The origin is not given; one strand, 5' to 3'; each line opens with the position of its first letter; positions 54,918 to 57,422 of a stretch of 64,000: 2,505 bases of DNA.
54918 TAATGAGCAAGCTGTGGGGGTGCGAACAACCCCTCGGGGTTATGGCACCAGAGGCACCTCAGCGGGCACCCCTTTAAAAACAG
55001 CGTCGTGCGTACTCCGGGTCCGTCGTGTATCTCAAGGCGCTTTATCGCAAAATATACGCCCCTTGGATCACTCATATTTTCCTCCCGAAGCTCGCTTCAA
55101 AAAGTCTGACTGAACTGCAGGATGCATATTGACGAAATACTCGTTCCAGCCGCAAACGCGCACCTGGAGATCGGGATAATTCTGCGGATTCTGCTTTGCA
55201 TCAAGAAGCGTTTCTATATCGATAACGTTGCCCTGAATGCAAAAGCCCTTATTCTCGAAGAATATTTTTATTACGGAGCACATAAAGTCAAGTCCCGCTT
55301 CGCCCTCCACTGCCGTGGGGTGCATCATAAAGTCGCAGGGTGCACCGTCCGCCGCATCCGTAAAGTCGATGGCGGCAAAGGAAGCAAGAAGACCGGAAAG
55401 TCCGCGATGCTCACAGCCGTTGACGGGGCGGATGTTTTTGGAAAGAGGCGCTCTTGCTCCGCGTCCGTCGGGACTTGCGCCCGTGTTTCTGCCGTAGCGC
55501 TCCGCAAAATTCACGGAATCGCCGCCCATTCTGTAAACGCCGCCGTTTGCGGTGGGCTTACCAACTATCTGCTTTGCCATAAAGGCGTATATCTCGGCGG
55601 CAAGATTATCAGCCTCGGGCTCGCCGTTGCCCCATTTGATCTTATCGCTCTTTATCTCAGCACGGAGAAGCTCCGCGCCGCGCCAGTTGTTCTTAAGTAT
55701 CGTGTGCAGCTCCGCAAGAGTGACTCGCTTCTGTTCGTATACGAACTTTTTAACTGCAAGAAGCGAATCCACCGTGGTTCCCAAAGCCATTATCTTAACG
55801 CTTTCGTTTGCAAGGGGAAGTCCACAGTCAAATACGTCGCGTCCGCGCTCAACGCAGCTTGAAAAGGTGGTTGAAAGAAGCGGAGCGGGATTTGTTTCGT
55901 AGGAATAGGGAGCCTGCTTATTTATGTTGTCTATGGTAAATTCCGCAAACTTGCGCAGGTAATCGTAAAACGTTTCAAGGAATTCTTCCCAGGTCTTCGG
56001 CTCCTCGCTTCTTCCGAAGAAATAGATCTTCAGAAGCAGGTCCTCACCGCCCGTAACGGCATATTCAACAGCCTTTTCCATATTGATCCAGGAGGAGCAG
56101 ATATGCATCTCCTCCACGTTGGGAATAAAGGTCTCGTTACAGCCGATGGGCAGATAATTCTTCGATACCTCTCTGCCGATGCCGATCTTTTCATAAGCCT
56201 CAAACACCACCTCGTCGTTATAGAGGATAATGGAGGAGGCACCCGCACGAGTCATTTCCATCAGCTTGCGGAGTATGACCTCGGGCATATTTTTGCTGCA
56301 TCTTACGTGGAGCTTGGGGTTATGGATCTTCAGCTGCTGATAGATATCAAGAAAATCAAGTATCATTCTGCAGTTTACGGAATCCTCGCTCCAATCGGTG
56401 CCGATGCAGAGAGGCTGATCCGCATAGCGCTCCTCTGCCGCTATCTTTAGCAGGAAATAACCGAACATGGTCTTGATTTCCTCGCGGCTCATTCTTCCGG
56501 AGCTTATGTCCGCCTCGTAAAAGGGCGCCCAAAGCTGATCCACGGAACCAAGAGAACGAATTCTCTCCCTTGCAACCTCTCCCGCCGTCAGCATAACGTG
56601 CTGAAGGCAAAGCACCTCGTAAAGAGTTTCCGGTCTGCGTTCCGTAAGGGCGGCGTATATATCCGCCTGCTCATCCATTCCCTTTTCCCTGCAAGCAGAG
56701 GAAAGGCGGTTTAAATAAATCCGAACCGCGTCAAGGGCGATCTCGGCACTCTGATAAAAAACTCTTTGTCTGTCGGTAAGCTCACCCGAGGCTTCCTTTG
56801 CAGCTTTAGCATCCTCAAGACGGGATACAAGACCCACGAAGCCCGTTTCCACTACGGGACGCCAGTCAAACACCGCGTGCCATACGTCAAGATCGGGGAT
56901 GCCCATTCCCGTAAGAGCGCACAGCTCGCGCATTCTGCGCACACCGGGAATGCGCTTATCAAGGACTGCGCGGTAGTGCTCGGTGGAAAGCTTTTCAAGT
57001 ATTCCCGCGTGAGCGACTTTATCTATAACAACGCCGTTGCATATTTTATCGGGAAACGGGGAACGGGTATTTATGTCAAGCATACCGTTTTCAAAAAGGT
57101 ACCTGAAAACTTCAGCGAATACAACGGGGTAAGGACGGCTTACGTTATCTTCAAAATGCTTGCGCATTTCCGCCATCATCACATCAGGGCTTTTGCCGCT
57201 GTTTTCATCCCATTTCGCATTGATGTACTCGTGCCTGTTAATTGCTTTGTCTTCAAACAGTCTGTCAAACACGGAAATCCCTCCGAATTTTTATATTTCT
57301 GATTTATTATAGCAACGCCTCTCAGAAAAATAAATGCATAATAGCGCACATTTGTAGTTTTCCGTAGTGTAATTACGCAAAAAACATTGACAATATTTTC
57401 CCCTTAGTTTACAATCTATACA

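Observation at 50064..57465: Five-gene operon joining a glycyl-radical enzyme system to an orphan SBP, a GLUG surface protein and an SDR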

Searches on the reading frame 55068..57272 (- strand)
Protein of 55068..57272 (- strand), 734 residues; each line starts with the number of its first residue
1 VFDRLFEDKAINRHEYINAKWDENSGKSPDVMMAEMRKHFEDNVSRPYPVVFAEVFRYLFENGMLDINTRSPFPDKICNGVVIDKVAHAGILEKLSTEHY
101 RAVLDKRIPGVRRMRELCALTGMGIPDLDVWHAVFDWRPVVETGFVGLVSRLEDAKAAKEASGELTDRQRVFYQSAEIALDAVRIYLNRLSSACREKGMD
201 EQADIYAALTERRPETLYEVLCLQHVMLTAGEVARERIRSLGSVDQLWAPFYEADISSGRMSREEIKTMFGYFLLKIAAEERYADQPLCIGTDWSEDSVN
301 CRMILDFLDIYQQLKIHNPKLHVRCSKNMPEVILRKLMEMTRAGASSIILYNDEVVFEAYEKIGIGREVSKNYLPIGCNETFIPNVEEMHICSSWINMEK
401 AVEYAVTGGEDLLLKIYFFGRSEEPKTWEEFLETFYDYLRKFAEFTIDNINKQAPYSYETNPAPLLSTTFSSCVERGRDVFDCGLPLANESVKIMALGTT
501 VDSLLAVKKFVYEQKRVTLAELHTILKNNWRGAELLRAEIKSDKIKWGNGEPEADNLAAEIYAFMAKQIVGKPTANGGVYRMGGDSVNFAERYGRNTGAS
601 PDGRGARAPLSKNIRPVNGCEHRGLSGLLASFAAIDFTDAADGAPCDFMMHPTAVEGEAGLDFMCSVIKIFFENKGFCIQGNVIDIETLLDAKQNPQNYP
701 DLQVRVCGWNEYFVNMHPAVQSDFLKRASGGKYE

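Call 6: search_protein_families(library=pfam, proteins=[window:55068-57272:-], max_evalue=0.01)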
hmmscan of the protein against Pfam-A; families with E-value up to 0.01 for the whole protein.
window:55068-57272:- (734 aa): 2 families
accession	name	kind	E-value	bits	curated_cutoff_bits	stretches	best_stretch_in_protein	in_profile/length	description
PF02901.20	PFL-like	-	3.9e-75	254.2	24.3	1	132-587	159-640/647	Pyruvate formate lyase-like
PF01228.26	Gly_radical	-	5.4e-19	69.1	22.2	1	611-714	2-106/106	Glycine radical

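Call 7: search_protein_families(library=ncbifam, proteins=[window:55068-57272:-], max_evalue=0.01)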
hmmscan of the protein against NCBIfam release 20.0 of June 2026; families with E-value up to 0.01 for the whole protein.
window:55068-57272:- (734 aa): 12 families
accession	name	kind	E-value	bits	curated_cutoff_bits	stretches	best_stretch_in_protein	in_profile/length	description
TIGR01774.1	PFL2-3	subfamily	1.9e-85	287.7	678.2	1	132-729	157-783/786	formate C-acetyltransferase/glycerol dehydratase family glycyl radical enzyme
NF048009.1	SfplDhtHpfGKleb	equivalog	3.5e-70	237.1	1000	1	130-728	182-820/824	(2S)-3-sulfopropanediol dehydratase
NF043068.1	glycl_HYPD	equivalog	1.3e-68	231.8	1100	1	193-728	216-780/784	trans-4-hydroxy-L-proline dehydratase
NF007437.0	PRK09983.1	equivalog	1.5e-60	205.2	1109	1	132-728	156-761/765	formate C-acetyltransferase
NF048011.1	SfplDhtHpsGDes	equivalog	1.3e-57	195.7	1000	1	134-728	187-817/821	(2S)-3-sulfopropanediol dehydratase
TIGR04394.1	choline_CutC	equivalog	1.6e-51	175.8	1050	1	184-727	212-783/789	choline trimethylamine-lyase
NF033718.1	indole_decarb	equivalog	7.6e-39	133.6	1100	2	544-728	680-864/868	indoleacetate decarboxylase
NF033715.1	glycyl_HPDL_Lrg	equivalog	1.7e-35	122.2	1150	2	546-728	715-897/901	4-hydroxyphenylacetate decarboxylase large subunit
TIGR01255.1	pyr_form_ly_1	equivalog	2.4e-24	85.8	994.2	1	238-727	258-738/744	formate C-acetyltransferase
NF038360.1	rad_fix_GrcA3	exception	5.3e-10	39.2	158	1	661-727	6-72/78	autonomous glycyl radical cofactor GrcA3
NF008341.1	PRK11127.1-1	equivalog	7.2e-09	35.5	145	1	681-728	28-75/80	autonomous glycyl radical cofactor GrcA2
TIGR04365.1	spare_glycyl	equivalog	1.5e-06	28.5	170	1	678-728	71-121/126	autonomous glycyl radical cofactor GrcA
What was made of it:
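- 55068..57272 (-): GRE1: short (734 aa) CXE-type glycyl radical enzyme. Gly708 lies in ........, Cys378-Asn-Glu380 forms the Cys loop, and His132 is the equivalent of glycerol dehydratase His164. Pfam and NCBIfam scans (calls 6, 7).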

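Call 9: find_homologous_proteins(query=window:55068-57272:-, max_evalue=1e-10)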
Query window:55068-57272:- (734 aa): 76 proteins with E <= 1e-10 among 8000 candidates.
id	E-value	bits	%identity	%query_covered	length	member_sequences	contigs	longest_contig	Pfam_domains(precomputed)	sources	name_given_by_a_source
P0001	0.0e+0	1708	100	100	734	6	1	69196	PF02901.21,PF01228.27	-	-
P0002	0.0e+0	1532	87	100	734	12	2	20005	PF02901.21,PF01228.27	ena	-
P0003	0.0e+0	1193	70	99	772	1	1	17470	PF02901.21,PF01228.27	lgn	-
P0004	0.0e+0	1186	69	98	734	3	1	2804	PF02901.21,PF01228.27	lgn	-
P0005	0.0e+0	1176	69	98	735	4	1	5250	PF02901.21,PF01228.27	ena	-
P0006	0.0e+0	1175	69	98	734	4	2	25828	PF02901.21,PF01228.27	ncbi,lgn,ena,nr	ncbi:MAG: hypothetical protein IJR89_08490 [Clostridia bacterium]|nr:hypothetical protein [Clostridi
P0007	0.0e+0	1163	67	98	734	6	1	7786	PF02901.21,PF01228.27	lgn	-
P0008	0.0e+0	1156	67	99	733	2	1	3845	PF02901.21,PF01228.27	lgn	-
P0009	0.0e+0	1148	66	99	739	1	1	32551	PF02901.21,PF01228.27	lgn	-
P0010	0.0e+0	1110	65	99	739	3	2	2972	PF02901.21,PF01228.27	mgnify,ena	mgnify:CR=1 FL=1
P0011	0.0e+0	1100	64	98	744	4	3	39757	PF02901.21,PF01228.27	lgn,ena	-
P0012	0.0e+0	1081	62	99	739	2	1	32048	PF02901.21,PF01228.27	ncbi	-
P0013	0.0e+0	1072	63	99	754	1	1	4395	PF02901.21,PF01228.27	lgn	-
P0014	0.0e+0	1053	61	98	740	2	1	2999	PF02901.21,PF01228.27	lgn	-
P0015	5.6e-293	992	65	89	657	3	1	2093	PF02901.21,PF01228.27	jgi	-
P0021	3.6e-233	794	48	99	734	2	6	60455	PF02901.21,PF01228.27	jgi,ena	-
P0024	3.7e-182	625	41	99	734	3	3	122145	PF02901.21,PF01228.27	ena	-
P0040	1.5e-142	495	36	99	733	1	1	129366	PF02901.21,PF01228.27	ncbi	-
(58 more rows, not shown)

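Call 11: find_encoding_contigs(protein=P0024, flank=10000, max_places=2)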
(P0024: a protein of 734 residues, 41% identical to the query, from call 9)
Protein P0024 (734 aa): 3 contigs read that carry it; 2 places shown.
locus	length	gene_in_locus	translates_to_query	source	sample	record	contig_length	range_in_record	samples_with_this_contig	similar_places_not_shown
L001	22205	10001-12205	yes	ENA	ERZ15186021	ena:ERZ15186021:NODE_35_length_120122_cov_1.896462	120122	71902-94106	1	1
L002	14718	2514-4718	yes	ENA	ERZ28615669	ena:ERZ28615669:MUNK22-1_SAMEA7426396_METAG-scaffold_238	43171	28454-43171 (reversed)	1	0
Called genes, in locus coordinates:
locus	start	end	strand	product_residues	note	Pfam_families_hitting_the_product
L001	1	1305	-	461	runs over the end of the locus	PF00672:HAMP, PF00512:HisKA, PF02518:HATPase_c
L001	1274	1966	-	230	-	PF00072:Response_reg, PF00486:Trans_reg_C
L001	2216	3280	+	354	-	PF09992:NAGPA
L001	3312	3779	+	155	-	-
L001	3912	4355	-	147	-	PF07977:FabA, PF22818:ApeI-like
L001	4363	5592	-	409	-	PF00109:ketoacyl-synt, PF00108:Thiolase_N (faint), PF02801:Ketoacyl-synt_C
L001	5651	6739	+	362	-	PF00970:FAD_binding_6, PF00175:NAD_binding_1, PF00111:Fer2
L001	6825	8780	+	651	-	PF12146:Hydrolase_4 (faint)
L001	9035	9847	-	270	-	PF00165:HTH_AraC, PF12833:HTH_18, PF00165:HTH_AraC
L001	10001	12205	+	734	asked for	PF02901:PFL-like, PF01228:Gly_radical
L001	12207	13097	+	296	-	PF13353:Fer4_12, PF12837:Fer4_6 (faint), PF04055:Radical_SAM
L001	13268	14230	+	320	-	PF01081:Aldolase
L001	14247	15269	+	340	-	PF00294:PfkB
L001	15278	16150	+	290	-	PF08450:SGL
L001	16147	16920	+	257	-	PF00106:adh_short, PF23441:SDR (weak), PF13561:adh_short_C2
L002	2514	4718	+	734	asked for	PF02901:PFL-like, PF01228:Gly_radical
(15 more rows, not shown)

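Call 12: find_encoding_contigs(protein=P0040, flank=10000, max_places=2)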
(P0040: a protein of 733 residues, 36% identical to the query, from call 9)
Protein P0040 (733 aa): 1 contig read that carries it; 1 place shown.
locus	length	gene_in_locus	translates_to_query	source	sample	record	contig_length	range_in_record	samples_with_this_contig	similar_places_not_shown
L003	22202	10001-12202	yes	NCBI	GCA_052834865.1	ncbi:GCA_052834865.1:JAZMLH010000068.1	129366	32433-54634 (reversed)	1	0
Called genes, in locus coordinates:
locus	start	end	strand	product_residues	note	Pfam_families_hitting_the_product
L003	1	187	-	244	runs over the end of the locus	PF26351:DUF8091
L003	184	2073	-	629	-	PF00664:ABC_membrane, PF00005:ABC_tran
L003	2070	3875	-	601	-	PF00664:ABC_membrane, PF00005:ABC_tran, PF02463:SMC_N (faint)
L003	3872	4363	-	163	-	PF12802:MarR_2, PF01047:MarR (weak), PF13412:HTH_24 (faint)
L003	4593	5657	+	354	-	PF17820:PDZ_6 (weak), PF05580:Peptidase_S55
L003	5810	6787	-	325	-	PF13859:BNR_3 (weak), PF13088:BNR_2, PF02012:BNR (faint), PF15902:Sortilin-Vps10 (faint)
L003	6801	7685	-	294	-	PF00701:DHDPS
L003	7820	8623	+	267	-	PF00165:HTH_AraC, PF12833:HTH_18, PF00165:HTH_AraC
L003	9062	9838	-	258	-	PF12833:HTH_18, PF00165:HTH_AraC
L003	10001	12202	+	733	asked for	PF02901:PFL-like, PF01228:Gly_radical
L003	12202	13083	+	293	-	PF04055:Radical_SAM, PF13353:Fer4_12 (weak), PF00037:Fer4 (faint), PF12838:Fer4_7 (faint), PF12837:Fer4_6 (faint), PF14697:Fer4_21 (weak), PF13187:Fer4_9 (weak), PF13353:Fer4_12 (weak), +2 more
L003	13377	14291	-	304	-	PF03547:Mem_trans, PF01758:SBF (weak)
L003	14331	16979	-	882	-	PF16227:DUF4886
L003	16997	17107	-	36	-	-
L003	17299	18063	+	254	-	PF12833:HTH_18, PF00165:HTH_AraC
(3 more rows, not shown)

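Call 13: find_encoding_contigs(protein=P0002, flank=10000, max_places=2)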
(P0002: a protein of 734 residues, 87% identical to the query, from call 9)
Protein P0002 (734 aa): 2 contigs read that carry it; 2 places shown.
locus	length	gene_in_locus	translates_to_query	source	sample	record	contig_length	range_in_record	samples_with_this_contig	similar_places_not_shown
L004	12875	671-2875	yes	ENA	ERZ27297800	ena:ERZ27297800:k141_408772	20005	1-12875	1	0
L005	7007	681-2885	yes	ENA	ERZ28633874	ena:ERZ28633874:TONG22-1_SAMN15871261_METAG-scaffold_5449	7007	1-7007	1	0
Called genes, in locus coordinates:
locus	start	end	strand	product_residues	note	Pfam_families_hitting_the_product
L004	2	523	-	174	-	?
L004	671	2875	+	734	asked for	PF02901:PFL-like, PF01228:Gly_radical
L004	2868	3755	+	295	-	PF13353:Fer4_12 (faint), PF04055:Radical_SAM, PF12797:Fer4_2 (faint), PF12838:Fer4_7 (weak), PF13187:Fer4_9, PF13237:Fer4_10, PF14697:Fer4_21, PF00037:Fer4 (weak), +3 more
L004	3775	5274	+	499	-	-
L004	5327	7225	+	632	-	-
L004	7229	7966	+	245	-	PF00106:adh_short, PF08659:KR, PF13561:adh_short_C2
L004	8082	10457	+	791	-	PF07581:Glug (faint)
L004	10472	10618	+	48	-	-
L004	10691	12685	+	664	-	PF02095:Extensin_1, PF00657:Lipase_GDSL, PF13472:Lipase_GDSL_2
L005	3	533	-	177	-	?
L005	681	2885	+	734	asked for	PF02901:PFL-like, PF01228:Gly_radical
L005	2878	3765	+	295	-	PF13353:Fer4_12 (faint), PF04055:Radical_SAM, PF12797:Fer4_2 (faint), PF12838:Fer4_7 (weak), PF13187:Fer4_9, PF13237:Fer4_10, PF14697:Fer4_21, PF00037:Fer4 (weak), +3 more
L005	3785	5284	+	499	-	-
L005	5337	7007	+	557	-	?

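Call 14: find_encoding_contigs(protein=P0011, flank=10000, max_places=2)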
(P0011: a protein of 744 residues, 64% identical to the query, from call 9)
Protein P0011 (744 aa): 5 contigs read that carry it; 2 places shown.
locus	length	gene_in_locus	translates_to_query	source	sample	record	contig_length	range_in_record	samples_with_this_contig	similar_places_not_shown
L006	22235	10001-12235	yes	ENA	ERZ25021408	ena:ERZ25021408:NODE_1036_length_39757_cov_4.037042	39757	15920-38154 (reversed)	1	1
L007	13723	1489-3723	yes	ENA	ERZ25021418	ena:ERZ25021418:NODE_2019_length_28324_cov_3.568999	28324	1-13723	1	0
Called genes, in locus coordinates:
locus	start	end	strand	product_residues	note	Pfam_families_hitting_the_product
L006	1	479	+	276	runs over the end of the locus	PF01790:LGT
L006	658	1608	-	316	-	PF00294:PfkB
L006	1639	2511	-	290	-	PF01263:Aldose_epim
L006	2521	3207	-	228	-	PF07385:Lyx_isomer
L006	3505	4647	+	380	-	PF01408:GFO_IDH_MocA, PF02894:GFO_IDH_MocA_C, PF22725:GFO_IDH_MocA_C3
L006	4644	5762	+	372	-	PF01408:GFO_IDH_MocA, PF02894:GFO_IDH_MocA_C (weak), PF22725:GFO_IDH_MocA_C3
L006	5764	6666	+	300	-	PF13353:Fer4_12 (weak), PF13237:Fer4_10, PF00037:Fer4 (weak), PF12838:Fer4_7, PF13187:Fer4_9, PF14697:Fer4_21 (weak), PF04055:Radical_SAM, PF12837:Fer4_6 (weak), +2 more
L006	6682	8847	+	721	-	PF02901:PFL-like, PF01228:Gly_radical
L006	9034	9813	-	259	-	PF00165:HTH_AraC (weak), PF12833:HTH_18, PF00165:HTH_AraC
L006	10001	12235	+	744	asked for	PF02901:PFL-like, PF01228:Gly_radical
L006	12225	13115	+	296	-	PF13353:Fer4_12, PF04055:Radical_SAM, PF00037:Fer4 (faint), PF12837:Fer4_6 (faint), PF12838:Fer4_7 (weak), PF13237:Fer4_10 (weak)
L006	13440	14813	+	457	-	-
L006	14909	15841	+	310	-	PF00528:BPD_transp_1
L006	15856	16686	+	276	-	PF00528:BPD_transp_1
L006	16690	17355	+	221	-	PF04854:DUF624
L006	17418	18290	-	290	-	PF00528:BPD_transp_1 (weak)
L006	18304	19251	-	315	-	PF00528:BPD_transp_1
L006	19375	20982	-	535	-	-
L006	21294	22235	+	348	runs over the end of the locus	PF00144:Beta-lactamase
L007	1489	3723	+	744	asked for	PF02901:PFL-like, PF01228:Gly_radical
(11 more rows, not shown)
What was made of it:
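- In the 64% relative L006, GRE-AE is followed by an SBP, two ABC permeases and DUF624 (call 14).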

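Call 15: find_encoding_contigs(protein=P0021, flank=10000, max_places=2)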
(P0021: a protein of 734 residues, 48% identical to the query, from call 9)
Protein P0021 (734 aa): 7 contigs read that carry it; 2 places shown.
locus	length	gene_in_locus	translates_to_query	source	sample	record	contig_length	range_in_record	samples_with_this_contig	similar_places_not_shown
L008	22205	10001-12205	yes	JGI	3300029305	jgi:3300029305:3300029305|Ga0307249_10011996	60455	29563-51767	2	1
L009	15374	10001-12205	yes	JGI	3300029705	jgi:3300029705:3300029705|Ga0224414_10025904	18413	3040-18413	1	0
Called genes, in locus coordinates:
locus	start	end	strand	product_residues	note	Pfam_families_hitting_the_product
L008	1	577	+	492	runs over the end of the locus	PF09547:SpoIVA_ATPase, PF20438:SpoIVA_middle, PF20439:SpoIVA_C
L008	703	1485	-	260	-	PF12833:HTH_18, PF00165:HTH_AraC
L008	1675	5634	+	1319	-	-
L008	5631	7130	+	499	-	PF01547:SBP_bac_1 (faint)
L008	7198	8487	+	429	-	-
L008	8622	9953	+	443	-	-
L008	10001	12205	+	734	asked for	PF02901:PFL-like, PF01228:Gly_radical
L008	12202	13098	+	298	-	PF13353:Fer4_12 (faint), PF04055:Radical_SAM, PF00037:Fer4 (faint), PF12837:Fer4_6 (faint), PF12838:Fer4_7 (weak), PF13237:Fer4_10 (faint), PF13484:Fer4_16 (faint)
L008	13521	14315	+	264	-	PF12833:HTH_18, PF00165:HTH_AraC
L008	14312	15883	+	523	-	PF14200:RicinB_lectin_2 (faint), PF04616:Glyco_hydro_43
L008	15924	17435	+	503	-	PF22848:ASD1_dom, PF06964:Alpha-L-AF_C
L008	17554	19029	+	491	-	-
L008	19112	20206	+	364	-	-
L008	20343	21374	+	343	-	-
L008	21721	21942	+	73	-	PF04023:FeoA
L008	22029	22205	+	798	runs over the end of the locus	PF01926:MMR_HSR1, PF02421:FeoB_N, PF17910:FeoB_Cyto, PF07670:Gate, PF07664:FeoB_C, PF07670:Gate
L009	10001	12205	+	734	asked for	PF02901:PFL-like, PF01228:Gly_radical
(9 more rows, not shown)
